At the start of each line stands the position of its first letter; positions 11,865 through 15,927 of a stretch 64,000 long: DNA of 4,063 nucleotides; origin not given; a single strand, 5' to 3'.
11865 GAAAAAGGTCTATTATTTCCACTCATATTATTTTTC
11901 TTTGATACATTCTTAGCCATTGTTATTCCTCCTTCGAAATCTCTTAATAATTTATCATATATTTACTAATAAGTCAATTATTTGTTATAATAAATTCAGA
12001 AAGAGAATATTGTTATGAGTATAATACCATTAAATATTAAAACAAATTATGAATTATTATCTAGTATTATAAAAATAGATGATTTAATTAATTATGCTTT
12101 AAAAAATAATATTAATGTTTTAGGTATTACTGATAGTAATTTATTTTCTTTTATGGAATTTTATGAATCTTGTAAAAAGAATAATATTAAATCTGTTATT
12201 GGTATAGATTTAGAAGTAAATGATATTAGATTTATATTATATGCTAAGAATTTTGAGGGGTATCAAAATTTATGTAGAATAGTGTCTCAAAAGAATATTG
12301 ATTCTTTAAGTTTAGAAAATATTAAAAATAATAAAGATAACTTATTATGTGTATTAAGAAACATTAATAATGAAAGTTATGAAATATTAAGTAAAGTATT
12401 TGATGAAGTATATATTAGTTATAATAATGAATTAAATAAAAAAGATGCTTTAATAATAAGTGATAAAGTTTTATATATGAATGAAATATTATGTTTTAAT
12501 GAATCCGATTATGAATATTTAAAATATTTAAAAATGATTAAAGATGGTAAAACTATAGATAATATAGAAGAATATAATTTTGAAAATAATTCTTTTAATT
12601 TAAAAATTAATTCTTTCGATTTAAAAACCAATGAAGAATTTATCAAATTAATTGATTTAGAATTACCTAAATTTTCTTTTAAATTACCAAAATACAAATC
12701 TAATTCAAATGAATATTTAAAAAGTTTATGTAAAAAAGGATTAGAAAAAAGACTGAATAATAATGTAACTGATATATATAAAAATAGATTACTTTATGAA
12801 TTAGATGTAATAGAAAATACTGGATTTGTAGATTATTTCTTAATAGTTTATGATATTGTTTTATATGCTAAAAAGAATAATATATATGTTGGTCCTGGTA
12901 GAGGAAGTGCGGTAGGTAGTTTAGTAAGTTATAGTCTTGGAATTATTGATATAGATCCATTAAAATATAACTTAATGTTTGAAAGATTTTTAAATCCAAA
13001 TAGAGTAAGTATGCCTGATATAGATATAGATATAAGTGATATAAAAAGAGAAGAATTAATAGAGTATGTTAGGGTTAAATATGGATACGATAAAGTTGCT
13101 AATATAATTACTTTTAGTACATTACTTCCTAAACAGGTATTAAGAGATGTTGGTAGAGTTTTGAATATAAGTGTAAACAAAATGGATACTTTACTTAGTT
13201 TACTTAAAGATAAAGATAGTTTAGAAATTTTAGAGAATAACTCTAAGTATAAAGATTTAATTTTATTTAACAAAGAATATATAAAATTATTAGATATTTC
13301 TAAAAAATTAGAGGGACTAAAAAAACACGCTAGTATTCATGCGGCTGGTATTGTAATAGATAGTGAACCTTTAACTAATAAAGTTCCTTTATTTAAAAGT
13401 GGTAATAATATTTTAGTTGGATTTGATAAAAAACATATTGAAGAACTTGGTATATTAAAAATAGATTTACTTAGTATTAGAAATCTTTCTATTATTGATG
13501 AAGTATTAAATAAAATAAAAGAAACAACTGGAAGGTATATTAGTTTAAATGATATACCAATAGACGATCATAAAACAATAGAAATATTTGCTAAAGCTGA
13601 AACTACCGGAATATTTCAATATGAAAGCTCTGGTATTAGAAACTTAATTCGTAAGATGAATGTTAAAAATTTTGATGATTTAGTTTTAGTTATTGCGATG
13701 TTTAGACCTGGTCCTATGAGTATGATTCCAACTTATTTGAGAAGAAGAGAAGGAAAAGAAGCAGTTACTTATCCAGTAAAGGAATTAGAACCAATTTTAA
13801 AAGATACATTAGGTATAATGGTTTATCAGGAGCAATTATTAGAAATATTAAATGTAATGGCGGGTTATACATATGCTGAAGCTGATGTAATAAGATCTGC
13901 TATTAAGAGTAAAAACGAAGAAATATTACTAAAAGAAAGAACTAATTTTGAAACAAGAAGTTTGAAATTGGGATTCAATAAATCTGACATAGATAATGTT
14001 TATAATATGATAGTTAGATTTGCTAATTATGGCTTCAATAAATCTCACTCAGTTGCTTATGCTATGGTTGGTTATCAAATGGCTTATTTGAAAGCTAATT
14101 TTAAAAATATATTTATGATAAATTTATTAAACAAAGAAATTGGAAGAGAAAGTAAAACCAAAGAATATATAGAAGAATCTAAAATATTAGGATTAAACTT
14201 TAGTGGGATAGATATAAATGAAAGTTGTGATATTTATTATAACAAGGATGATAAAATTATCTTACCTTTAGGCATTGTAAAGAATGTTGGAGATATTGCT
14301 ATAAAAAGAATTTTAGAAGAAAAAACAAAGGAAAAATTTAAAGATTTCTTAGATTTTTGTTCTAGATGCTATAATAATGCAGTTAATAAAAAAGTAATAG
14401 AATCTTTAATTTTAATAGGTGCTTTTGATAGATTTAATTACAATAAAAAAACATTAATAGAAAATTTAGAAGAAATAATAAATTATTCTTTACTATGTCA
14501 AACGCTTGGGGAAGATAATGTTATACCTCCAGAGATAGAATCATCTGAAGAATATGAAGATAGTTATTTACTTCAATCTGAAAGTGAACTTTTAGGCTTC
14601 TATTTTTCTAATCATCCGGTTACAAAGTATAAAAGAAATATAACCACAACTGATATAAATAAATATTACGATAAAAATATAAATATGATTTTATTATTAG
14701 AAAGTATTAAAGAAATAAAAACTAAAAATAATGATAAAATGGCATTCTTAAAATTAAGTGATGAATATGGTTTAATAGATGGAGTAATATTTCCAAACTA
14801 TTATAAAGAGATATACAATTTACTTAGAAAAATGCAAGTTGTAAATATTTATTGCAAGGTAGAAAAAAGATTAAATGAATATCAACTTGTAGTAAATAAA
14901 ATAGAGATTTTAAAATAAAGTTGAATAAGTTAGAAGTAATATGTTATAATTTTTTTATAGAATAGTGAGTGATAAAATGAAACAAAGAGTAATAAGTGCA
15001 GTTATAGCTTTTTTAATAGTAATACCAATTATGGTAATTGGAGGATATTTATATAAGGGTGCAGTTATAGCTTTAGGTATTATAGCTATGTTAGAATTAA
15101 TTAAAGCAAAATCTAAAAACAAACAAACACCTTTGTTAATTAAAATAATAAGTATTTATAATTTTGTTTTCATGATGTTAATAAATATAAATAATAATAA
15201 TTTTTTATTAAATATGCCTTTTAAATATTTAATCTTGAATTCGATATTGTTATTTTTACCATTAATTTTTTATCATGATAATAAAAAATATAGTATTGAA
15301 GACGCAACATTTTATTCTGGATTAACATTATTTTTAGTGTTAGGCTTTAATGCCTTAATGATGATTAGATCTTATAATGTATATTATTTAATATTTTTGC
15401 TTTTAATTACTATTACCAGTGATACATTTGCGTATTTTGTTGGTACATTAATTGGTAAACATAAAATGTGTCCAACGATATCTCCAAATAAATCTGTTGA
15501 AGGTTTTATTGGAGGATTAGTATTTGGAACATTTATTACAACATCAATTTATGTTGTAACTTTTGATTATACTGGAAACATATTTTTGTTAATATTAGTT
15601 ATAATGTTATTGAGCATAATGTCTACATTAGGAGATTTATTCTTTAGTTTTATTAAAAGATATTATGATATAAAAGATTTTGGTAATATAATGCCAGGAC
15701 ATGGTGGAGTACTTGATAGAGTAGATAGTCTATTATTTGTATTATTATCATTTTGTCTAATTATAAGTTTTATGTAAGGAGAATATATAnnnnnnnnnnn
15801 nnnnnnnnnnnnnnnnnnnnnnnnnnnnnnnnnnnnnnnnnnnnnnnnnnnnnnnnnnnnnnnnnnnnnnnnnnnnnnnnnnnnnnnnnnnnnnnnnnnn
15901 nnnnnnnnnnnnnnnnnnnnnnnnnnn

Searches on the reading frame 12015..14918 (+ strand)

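Call 69: search_protein_families(library=pfam, proteins=[window:12015-14918:+], max_evalue=0.00001)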
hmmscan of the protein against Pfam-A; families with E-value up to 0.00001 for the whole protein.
window:12015-14918:+ (967 aa): 5 families
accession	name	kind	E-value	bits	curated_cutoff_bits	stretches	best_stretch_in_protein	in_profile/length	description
PF07733.18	DNA_pol3_alpha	-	1.1e-90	304.2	23.9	1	233-486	1-259/260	Bacterial DNA polymerase III alpha NTPase domain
PF17657.6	DNA_pol3_finger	-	1.8e-53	180.7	22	1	490-649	1-162/166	Bacterial DNA polymerase III alpha subunit finger domain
PF14579.12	HHH_6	-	1e-20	74.2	25.6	1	727-814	2-90/90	Helix-hairpin-helix motif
PF02811.25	PHP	-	4.2e-18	66.7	26.4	1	6-101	2-101/164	PHP domain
PF01336.31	tRNA_anti-codon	-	5.8e-12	45.8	27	1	900-966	9-75/75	OB-fold nucleic acid binding domain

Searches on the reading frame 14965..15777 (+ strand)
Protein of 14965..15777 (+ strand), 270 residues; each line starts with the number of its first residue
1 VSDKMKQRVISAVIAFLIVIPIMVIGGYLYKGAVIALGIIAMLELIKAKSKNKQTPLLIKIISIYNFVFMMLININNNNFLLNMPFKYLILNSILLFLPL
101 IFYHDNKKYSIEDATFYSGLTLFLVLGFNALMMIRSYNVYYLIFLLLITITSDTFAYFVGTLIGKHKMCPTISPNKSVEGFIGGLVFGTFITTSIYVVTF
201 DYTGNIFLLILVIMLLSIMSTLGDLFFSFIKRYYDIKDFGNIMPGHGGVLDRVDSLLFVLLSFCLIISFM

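Call 69: search_protein_families(library=pfam, proteins=[window:14965-15777:+], max_evalue=0.00001)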
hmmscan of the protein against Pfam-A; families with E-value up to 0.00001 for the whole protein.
window:14965-15777:+ (270 aa): 1 family
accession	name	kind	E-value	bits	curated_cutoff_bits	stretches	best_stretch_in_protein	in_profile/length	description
PF01148.25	CTP_transf_1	-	2.2e-56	192.1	24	1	6-268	1-262/264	Cytidylyltransferase family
